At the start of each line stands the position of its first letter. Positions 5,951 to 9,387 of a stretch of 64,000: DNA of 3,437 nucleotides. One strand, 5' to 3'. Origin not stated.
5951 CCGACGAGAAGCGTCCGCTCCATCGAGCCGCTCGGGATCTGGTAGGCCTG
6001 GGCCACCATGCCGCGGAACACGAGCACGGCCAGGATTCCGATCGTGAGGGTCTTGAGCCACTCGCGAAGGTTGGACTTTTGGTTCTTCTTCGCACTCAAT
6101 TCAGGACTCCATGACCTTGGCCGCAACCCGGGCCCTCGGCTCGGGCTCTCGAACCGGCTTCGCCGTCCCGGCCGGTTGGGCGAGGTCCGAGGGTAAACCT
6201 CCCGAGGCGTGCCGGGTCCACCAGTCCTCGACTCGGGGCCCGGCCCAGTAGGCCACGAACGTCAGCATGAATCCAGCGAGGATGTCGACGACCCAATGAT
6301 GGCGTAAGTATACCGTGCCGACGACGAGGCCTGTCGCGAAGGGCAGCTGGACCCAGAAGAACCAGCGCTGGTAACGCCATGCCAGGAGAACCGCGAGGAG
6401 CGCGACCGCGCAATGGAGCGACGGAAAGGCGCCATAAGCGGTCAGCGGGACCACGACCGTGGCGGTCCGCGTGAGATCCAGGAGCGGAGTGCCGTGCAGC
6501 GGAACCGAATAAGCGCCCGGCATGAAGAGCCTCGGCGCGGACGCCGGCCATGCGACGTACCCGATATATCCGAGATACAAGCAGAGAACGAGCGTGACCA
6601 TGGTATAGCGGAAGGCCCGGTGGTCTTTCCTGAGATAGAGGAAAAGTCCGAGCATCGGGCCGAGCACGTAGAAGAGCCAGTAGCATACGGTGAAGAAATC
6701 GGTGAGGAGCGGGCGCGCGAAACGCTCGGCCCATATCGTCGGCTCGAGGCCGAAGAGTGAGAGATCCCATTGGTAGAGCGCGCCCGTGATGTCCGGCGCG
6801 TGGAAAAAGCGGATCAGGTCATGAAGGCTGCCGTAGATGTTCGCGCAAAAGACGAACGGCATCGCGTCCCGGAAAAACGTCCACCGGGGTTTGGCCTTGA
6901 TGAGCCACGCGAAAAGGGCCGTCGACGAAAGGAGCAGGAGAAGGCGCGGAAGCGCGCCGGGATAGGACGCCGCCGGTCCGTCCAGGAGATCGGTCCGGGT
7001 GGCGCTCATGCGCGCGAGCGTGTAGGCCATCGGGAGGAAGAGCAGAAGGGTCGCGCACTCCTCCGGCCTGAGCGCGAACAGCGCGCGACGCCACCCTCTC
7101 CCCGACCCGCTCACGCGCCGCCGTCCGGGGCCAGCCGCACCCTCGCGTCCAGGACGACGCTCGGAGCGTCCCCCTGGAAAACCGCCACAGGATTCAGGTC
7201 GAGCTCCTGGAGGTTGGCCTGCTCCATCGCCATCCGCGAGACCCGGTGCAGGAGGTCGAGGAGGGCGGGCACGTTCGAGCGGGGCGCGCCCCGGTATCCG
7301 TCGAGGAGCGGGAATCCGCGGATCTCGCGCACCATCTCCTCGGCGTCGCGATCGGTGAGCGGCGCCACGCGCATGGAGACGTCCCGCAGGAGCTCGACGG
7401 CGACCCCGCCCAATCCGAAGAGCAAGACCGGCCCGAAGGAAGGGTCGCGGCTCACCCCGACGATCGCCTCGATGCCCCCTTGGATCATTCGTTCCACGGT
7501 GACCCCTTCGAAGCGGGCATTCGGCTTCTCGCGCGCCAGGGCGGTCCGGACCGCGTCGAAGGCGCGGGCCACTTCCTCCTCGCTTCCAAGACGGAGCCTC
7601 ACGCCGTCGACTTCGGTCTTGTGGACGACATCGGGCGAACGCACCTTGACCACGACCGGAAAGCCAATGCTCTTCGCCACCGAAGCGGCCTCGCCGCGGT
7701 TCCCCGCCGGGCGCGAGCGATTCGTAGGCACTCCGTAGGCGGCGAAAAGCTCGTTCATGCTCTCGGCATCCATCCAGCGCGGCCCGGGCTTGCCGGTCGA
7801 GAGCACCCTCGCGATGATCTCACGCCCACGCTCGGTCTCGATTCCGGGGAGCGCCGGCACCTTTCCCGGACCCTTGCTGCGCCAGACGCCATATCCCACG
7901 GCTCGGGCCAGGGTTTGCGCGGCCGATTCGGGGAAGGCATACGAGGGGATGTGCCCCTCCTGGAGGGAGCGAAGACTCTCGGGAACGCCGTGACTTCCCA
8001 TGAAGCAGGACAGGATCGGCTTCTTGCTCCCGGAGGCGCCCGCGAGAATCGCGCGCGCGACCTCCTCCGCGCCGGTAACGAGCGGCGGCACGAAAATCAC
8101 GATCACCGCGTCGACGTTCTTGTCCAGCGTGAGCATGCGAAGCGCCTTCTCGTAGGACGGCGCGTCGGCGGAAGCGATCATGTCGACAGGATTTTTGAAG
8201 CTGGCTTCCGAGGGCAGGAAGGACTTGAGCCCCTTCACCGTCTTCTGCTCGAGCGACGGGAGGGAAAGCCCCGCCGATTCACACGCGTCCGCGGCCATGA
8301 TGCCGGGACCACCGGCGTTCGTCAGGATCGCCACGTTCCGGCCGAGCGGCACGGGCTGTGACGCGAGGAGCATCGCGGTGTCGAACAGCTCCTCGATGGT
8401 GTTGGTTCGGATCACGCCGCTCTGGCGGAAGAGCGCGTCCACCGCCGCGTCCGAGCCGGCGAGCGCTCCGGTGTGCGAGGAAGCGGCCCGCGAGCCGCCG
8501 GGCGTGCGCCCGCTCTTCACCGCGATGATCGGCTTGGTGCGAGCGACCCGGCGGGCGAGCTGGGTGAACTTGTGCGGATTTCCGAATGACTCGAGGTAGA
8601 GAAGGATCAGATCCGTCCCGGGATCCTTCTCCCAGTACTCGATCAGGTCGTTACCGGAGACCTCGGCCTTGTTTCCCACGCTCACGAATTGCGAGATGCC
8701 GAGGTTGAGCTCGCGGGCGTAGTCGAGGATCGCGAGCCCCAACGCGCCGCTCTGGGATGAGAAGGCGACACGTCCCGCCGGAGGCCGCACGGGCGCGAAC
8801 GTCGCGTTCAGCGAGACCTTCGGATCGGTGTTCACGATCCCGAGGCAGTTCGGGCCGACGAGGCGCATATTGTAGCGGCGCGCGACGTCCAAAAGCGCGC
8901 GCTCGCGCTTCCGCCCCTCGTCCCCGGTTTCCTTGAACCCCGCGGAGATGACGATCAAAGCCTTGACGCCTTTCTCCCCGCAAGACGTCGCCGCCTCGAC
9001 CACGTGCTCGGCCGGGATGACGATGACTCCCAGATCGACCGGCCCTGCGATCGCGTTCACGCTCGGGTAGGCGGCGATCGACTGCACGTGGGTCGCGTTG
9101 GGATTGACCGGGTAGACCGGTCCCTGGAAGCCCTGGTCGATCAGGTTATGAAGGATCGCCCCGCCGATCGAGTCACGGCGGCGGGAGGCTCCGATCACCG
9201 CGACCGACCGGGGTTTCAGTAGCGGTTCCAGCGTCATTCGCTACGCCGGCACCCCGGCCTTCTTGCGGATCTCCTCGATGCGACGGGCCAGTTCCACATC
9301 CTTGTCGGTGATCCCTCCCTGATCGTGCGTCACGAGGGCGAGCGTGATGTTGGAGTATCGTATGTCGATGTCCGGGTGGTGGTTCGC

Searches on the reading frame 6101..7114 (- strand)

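Call 8: search_protein_families(library=pfam, proteins=[window:6101-7114:-], max_evalue=0.001)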
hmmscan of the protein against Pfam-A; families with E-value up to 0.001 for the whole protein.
window:6101-7114:- (337 aa): 2 families
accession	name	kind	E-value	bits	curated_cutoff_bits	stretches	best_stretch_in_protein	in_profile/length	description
PF14378.12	PAP2_3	-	2.5e-20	73.5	27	1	122-291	11-190/190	PAP2 superfamily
PF01569.27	PAP2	-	3.7e-09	36.9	27.2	1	223-296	41-125/130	PAP2 superfamily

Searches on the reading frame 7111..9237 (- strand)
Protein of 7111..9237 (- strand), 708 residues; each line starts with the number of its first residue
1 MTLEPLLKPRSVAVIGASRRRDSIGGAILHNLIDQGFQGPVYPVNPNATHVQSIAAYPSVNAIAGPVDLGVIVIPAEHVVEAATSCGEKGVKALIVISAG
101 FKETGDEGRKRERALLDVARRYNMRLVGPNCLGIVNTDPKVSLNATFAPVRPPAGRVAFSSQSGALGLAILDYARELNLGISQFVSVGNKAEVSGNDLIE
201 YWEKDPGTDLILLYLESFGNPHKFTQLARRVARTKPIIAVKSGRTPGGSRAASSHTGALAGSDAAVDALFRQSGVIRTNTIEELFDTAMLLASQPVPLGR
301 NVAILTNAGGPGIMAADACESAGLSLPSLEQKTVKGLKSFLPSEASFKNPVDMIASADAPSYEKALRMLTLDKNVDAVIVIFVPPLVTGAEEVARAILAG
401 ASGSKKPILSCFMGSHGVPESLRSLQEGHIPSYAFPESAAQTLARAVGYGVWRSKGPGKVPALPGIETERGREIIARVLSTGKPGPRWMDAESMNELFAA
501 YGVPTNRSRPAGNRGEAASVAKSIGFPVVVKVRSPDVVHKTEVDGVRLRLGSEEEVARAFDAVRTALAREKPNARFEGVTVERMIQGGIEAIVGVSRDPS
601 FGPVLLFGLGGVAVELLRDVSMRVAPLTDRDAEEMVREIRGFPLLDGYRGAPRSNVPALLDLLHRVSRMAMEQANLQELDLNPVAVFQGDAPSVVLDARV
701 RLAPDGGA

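Call 8: search_protein_families(library=pfam, proteins=[window:7111-9237:-], max_evalue=0.001)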
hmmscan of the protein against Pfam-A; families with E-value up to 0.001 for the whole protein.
window:7111-9237:- (708 aa): 5 families
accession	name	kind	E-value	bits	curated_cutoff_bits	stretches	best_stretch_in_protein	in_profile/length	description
PF13549.11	ATP-grasp_5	-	2.2e-71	240.2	27.6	1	486-702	7-221/221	ATP-grasp domain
PF13607.11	Succ_CoA_lig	-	1.9e-57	193.3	27.4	1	154-291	1-138/138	Succinyl-CoA ligase like flavodoxin domain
PF13380.12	CoA_binding_2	-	9.7e-24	84.5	22.8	1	10-136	1-115/116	CoA binding domain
PF19045.5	Ligase_CoA_2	-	1.5e-11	45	23.7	1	302-436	1-140/162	Ligase-CoA domain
PF02629.25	CoA_binding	-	6.4e-11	43.3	22.3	1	8-100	2-97/97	CoA binding domain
